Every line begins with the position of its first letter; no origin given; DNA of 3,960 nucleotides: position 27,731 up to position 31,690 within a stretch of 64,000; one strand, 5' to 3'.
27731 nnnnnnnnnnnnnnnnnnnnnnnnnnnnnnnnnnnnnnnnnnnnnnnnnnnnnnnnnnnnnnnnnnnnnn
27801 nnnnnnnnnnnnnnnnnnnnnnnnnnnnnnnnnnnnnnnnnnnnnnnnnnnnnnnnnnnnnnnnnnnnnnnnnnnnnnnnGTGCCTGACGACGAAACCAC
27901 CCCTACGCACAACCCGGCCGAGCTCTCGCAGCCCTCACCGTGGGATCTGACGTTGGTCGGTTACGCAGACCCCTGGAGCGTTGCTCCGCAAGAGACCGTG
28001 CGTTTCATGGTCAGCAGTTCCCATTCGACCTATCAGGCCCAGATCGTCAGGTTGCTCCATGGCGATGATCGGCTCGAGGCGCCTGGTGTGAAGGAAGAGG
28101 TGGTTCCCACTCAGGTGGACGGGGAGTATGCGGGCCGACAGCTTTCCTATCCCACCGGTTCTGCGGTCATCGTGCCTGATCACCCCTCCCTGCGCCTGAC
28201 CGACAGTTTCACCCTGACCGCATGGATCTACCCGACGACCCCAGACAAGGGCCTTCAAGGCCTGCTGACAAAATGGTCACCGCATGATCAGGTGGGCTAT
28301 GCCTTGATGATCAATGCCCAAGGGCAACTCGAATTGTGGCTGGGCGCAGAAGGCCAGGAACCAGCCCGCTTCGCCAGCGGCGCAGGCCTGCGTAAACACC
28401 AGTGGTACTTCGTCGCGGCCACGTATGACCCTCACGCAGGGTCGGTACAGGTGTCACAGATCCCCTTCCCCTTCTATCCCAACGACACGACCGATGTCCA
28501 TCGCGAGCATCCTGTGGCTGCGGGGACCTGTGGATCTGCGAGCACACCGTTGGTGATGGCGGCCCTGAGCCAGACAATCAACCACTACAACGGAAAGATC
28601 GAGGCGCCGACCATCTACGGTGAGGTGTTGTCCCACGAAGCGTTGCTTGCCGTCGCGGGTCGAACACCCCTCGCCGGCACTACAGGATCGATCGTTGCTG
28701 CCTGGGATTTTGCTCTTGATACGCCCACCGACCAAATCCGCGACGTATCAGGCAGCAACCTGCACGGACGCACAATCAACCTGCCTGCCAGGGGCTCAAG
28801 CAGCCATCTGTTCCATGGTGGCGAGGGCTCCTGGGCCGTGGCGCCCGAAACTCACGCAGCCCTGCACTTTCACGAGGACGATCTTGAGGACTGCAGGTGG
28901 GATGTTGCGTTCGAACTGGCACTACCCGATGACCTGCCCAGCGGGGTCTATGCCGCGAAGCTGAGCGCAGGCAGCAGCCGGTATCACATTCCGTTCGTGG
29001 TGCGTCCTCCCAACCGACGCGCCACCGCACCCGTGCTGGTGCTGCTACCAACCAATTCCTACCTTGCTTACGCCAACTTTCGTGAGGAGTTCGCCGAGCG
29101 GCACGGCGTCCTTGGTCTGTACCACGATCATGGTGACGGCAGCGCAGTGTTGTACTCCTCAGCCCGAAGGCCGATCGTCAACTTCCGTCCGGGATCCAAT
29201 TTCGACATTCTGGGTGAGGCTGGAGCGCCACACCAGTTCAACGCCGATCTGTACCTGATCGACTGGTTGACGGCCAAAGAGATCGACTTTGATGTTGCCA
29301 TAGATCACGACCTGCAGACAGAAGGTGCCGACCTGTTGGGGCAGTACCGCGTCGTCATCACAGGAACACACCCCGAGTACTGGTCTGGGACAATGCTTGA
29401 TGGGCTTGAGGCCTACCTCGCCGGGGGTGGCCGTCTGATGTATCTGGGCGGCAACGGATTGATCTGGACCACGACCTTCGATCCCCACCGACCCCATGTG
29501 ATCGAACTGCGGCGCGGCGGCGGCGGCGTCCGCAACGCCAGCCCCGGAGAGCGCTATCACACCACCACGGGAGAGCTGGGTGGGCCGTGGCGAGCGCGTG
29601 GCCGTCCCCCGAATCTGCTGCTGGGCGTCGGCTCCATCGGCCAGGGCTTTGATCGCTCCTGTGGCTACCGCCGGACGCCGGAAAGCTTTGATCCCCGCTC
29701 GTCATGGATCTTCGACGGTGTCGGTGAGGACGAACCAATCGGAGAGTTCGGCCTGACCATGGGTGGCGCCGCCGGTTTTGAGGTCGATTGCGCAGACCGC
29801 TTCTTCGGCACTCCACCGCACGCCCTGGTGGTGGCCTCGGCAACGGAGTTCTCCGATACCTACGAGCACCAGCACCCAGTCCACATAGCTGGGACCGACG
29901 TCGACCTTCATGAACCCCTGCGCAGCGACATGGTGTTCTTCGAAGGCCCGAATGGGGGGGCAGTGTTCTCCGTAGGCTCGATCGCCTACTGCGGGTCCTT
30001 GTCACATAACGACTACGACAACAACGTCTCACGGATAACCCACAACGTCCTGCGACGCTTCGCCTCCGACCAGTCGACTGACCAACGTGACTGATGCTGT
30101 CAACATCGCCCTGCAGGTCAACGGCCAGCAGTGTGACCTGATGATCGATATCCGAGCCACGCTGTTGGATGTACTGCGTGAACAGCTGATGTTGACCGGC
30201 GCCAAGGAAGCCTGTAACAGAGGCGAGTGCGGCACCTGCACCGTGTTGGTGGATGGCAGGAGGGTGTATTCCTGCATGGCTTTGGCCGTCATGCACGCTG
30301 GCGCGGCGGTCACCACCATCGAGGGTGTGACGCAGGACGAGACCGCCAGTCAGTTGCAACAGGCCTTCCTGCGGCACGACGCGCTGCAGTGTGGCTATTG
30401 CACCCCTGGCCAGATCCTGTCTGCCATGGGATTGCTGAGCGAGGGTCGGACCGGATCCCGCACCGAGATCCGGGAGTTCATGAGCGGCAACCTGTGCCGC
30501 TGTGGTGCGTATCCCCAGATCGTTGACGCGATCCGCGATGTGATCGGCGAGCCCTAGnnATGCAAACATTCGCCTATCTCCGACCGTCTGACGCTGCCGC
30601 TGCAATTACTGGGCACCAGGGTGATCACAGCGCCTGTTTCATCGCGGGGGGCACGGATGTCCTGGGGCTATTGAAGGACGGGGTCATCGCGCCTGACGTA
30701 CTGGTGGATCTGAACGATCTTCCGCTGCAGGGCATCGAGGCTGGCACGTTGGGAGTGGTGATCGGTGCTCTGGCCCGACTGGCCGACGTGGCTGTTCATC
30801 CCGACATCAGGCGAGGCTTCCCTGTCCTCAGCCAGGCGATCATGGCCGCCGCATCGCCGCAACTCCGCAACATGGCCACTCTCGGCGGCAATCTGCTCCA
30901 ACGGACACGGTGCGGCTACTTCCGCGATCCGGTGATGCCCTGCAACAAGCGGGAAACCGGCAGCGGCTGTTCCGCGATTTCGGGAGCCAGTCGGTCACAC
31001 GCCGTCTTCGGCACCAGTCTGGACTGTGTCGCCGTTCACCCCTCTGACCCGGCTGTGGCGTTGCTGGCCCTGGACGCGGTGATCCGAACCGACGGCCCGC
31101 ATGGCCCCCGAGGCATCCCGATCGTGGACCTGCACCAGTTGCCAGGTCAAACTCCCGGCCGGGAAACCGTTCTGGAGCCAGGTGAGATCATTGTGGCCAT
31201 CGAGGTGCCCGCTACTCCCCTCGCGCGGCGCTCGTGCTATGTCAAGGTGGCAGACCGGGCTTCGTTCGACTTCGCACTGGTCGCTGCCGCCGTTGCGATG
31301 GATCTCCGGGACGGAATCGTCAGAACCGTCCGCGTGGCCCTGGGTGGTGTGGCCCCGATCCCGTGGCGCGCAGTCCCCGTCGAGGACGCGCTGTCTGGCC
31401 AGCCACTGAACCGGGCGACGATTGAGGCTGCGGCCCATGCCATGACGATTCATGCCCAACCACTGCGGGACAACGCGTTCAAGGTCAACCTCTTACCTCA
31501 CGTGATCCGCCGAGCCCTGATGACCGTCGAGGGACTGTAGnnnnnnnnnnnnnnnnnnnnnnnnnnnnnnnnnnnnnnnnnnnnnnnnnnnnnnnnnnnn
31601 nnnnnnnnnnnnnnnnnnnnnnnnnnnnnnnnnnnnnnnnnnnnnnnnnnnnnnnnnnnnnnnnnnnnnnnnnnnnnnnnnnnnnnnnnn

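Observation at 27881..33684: N,N-dimethylformamidase large-subunit homolog translationally coupled to a three-subunit XDH/CoxSML-type molybdenum hydroxylase, with no DMFase small subunit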

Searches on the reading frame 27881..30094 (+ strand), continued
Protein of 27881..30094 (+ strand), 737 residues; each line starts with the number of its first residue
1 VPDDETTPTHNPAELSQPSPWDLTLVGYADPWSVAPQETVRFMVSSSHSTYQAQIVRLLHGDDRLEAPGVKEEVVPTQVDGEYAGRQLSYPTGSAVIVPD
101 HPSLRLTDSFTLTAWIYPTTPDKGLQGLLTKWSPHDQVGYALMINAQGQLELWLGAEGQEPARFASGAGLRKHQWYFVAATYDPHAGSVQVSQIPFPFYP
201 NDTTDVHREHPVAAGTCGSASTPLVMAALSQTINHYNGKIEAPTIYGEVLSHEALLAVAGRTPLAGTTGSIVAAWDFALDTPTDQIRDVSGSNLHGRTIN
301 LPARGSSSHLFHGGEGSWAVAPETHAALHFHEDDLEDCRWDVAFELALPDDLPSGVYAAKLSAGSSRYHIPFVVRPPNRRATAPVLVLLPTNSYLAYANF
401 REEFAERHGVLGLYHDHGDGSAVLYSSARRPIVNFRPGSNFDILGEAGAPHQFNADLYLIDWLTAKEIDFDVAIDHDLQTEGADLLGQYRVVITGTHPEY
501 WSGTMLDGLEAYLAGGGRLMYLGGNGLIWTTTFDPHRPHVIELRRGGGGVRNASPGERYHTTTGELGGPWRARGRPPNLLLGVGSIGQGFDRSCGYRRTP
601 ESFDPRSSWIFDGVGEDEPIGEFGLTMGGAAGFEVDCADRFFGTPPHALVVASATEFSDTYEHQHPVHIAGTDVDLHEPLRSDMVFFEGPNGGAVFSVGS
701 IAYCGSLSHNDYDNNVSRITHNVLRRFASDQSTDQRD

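Call 85: fold_search(model_id=the predicted structure, library=pdb)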
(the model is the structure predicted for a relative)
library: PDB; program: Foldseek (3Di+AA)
matches with E <= 10: 1221; with E <= 0.001: 100
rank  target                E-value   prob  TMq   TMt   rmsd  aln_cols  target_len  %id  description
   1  6lvd_A                2.7e-80  1.00  0.91  0.90   2.4       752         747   36  Structure of Dimethylformamidase, tetramer, Y440A mutant (released 2020-06-03)
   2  6lvb_A                2.0e-79  1.00  0.91  0.88   3.0       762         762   36  Structure of Dimethylformamidase, tetramer (released 2020-06-03)
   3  6lve_A                3.2e-79  1.00  0.90  0.88   2.6       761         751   36  Structure of Dimethylformamidase, tetramer, E521A mutant (released 2020-06-03)
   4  8huy_B                4.0e-73  1.00  0.86  0.88   3.7       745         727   35  N-acetyl-(R)-beta-phenylalanine acylase (released 2023-03-15)
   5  8i5a_B                7.7e-73  1.00  0.88  0.89   3.0       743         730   34  N-acetyl-(R)-beta-phenylalanine acylase, 2.75 angstrom resolution (released 2023-03-15)
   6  8huy_A                1.4e-72  1.00  0.87  0.88   3.7       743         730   35  N-acetyl-(R)-beta-phenylalanine acylase (released 2023-03-15)
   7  8i59_A                3.4e-72  1.00  0.87  0.88   3.6       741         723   35  N-acetyl-(R)-beta-phenylalanine acylase, selenomethionyl derivative (released 2023-03-15)
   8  8i59_B                3.6e-72  1.00  0.87  0.88   3.2       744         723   35  N-acetyl-(R)-beta-phenylalanine acylase, selenomethionyl derivative (released 2023-03-15)
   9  8i5a_A                6.6e-72  1.00  0.87  0.88   3.8       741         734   35  N-acetyl-(R)-beta-phenylalanine acylase, 2.75 angstrom resolution (released 2023-03-15)
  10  4dqa                  4.0e-09  1.00  0.21  0.43  21.1       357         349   12  Crystal structure of a putative carbohydrate binding protein (BACOVA_03559) from Bacteroides ovatus ATCC 8483 at 1.50 A  (released 2012-03-21)
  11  8a7d_C                2.5e-07  1.00  0.19  0.16   5.0       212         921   13  Partial dimer complex of PAPP-A and its inhibitor STC2 (released 2022-11-02)
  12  8hgg_C                2.6e-07  1.00  0.20  0.11   6.1       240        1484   13  Structure of 2:2 PAPP-A.ProMBP complex (released 2023-01-11)
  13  7ufg_B                4.1e-07  1.00  0.20  0.13   9.4       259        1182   15  Cryo-EM structure of PAPP-A in complex with IGFBP5 (released 2022-09-28)
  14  7y5n_C                5.3e-07  1.00  0.20  0.13   5.8       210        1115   15  Structure of 1:1 PAPP-A.ProMBP complex(half map) (released 2023-01-11)
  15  3flp_A                7.0e-07  1.00  0.17  0.51   8.0       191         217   12  Crystal structure of native heptameric SAP-like pentraxin from Limulus polyphemus (released 2009-01-20)
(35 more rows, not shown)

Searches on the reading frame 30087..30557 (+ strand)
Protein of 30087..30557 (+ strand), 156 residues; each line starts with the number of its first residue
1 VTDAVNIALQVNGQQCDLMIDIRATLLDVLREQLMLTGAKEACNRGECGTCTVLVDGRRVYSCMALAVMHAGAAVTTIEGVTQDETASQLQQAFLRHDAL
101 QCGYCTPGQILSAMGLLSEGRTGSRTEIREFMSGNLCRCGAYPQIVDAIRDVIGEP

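Call 5: search_protein_families(library=pfam, proteins=[window:30087-30557:+])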
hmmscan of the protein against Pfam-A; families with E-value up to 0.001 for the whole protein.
window:30087-30557:+ (156 aa): 3 families
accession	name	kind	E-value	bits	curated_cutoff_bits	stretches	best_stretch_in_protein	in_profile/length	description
PF01799.25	Fer2_2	-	5.1e-29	100.7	30.3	1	77-150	1-75/75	[2Fe-2S] binding domain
PF00111.32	Fer2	-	6.9e-06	26.3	21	1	10-63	2-55/77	2Fe-2S iron-sulfur cluster binding domain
PF13085.11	Fer2_3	-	0.00025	21.4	27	1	40-70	49-79/107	2Fe-2S iron-sulfur cluster binding domain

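Call 6: search_protein_families(library=ncbifam, proteins=[window:30087-30557:+])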
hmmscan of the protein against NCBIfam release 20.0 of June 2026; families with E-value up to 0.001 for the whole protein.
window:30087-30557:+ (156 aa): 12 families
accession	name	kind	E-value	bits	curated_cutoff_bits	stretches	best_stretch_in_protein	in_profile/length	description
NF008514.0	PRK11433.1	equivalog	4.3e-58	196.4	322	1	4-155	50-216/218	aldehyde dehydrogenase iron-sulfur subunit PaoA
NF043084.2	XdhC_XDHase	equivalog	6.9e-50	168.5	217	1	6-152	2-149/151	xanthine dehydrogenase subunit XdhC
NF041020.1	glyceraldDH_gamma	equivalog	2.1e-47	160.7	290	1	3-151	9-157/164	glyceraldehyde dehydrogenase subunit gamma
NF045668.1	pterin_aldehy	equivalog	1.1e-43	149.5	1100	1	8-151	4-150/905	molybdopterin-dependent aldehyde oxidoreductase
TIGR03198.1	pucE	equivalog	2.4e-42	144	254.3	1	6-152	3-148/151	xanthine dehydrogenase subunit E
TIGR03193.1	4hydroxCoAred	equivalog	9.8e-41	139.1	257.8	1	8-150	3-145/148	4-hydroxybenzoyl-CoA reductase subunit gamma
NF007387.0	PRK09908.1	equivalog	3.9e-38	130.4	212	1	3-152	5-155/159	xanthine dehydrogenase iron sulfur-binding subunit XdhC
TIGR03311.1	Se_dep_XDH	equivalog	6.5e-36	123.7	830.45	1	9-150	3-141/848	selenium-dependent xanthine dehydrogenase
TIGR02963.1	xanthine_xdhA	equivalog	1.6e-32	112.8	467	1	19-152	14-157/468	xanthine dehydrogenase small subunit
TIGR02969.1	mam_aldehyde_ox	subfamily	4.6e-21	74.1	1912.3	1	9-150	5-158/1330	aldehyde oxidase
TIGR03313.1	Se_sel_red_Mo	hypoth_equivalog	4.1e-08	31.4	1101.9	1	11-149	3-141/951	molybdopterin-dependent oxidoreductase Mo/Fe-S-binding subunit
NF040762.1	Hydr_FeFe_Clost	exception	0.00048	18.9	900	1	21-106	13-101/572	ferredoxin hydrogenase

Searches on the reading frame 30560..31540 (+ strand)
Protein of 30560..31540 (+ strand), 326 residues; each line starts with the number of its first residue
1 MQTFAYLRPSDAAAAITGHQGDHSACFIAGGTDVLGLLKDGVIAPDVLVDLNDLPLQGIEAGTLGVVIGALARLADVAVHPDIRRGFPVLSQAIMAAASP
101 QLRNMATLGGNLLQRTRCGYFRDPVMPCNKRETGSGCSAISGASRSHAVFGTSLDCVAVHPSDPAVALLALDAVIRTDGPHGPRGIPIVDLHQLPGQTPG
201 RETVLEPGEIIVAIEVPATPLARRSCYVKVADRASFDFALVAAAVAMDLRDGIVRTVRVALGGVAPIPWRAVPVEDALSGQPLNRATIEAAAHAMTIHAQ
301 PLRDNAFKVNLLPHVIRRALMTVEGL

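Call 5: search_protein_families(library=pfam, proteins=[window:30560-31540:+])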
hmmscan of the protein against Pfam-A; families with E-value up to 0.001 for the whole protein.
window:30560-31540:+ (326 aa): 2 families
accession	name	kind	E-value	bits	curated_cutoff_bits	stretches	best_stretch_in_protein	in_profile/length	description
PF00941.27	FAD_binding_5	-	3e-39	135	27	1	3-218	2-169/170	FAD binding domain in molybdopterin dehydrogenase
PF03450.22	CO_deh_flav_C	-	7.4e-19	68.2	25.5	1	228-320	3-99/102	CO dehydrogenase flavoprotein C-terminal domain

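Call 6: search_protein_families(library=ncbifam, proteins=[window:30560-31540:+])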
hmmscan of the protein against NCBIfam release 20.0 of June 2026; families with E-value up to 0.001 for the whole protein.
window:30560-31540:+ (326 aa): 8 families
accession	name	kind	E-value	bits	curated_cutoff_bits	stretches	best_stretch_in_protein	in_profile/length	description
TIGR03195.1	4hydrxCoA_B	equivalog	2.2e-47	161.8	404.55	1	2-310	3-302/321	4-hydroxybenzoyl-CoA reductase subunit beta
NF043083.1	XdhB_XDHase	equivalog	3.8e-41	141.1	310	2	156-321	116-281/289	xanthine dehydrogenase subunit XdhB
NF007427.0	PRK09971.1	equivalog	5e-38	131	287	2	139-302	99-258/292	xanthine dehydrogenase FAD-binding subunit XdhB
NF041019.1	glyceraldDH_beta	equivalog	5.7e-38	130.7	350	2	163-306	123-259/280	glyceraldehyde dehydrogenase subunit beta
TIGR02963.1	xanthine_xdhA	equivalog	7.5e-28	97.4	467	2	162-306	307-447/468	xanthine dehydrogenase small subunit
TIGR03199.1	pucC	equivalog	8.7e-22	77.7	306.05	2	21-115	13-109/264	xanthine dehydrogenase subunit C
TIGR03312.1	Se_sel_red_FAD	hypoth_equivalog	8.8e-10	38.2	241.5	1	222-290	156-221/257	molybdopterin-dependent oxidoreductase FAD-binding subunit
TIGR02969.1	mam_aldehyde_ox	subfamily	0.00053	17.5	1912.3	0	181-292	381-490/1330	aldehyde oxidase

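Call 43: search_solved_structures(query=window:30560-31540:+, max_evalue=1e-20, show_alignments=2)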
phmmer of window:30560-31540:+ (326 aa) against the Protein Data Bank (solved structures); distinct sequences matched with E-value up to 1e-20: 5.
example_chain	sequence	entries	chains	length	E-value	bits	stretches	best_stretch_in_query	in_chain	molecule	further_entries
5y6q_B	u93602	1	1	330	4e-84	285.6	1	13-322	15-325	Aldehyde oxidase medium subunit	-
5g5g_B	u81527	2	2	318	6.4e-73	248.9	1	1-316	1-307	PUTATIVE XANTHINE DEHYDROGENASE YAGR MOLYBDENUM-BINDING SU SUBUNIT | Aldehyde oxidoreductase FAD-binding subunit PaoB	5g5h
1rm6_B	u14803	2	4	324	1.1e-29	106.8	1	5-298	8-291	4-hydroxybenzoyl-CoA reductase beta subunit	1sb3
1ffu_C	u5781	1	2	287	1.7e-24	89.7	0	164-320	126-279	CUTM, FLAVOPROTEIN OF CARBON MONOXIDE DEHYDROGENASE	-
1ffv_C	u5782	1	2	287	1e-23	87.2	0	164-320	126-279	CUTM, FLAVOPROTEIN OF CARBON MONOXIDE DEHYDROGENASE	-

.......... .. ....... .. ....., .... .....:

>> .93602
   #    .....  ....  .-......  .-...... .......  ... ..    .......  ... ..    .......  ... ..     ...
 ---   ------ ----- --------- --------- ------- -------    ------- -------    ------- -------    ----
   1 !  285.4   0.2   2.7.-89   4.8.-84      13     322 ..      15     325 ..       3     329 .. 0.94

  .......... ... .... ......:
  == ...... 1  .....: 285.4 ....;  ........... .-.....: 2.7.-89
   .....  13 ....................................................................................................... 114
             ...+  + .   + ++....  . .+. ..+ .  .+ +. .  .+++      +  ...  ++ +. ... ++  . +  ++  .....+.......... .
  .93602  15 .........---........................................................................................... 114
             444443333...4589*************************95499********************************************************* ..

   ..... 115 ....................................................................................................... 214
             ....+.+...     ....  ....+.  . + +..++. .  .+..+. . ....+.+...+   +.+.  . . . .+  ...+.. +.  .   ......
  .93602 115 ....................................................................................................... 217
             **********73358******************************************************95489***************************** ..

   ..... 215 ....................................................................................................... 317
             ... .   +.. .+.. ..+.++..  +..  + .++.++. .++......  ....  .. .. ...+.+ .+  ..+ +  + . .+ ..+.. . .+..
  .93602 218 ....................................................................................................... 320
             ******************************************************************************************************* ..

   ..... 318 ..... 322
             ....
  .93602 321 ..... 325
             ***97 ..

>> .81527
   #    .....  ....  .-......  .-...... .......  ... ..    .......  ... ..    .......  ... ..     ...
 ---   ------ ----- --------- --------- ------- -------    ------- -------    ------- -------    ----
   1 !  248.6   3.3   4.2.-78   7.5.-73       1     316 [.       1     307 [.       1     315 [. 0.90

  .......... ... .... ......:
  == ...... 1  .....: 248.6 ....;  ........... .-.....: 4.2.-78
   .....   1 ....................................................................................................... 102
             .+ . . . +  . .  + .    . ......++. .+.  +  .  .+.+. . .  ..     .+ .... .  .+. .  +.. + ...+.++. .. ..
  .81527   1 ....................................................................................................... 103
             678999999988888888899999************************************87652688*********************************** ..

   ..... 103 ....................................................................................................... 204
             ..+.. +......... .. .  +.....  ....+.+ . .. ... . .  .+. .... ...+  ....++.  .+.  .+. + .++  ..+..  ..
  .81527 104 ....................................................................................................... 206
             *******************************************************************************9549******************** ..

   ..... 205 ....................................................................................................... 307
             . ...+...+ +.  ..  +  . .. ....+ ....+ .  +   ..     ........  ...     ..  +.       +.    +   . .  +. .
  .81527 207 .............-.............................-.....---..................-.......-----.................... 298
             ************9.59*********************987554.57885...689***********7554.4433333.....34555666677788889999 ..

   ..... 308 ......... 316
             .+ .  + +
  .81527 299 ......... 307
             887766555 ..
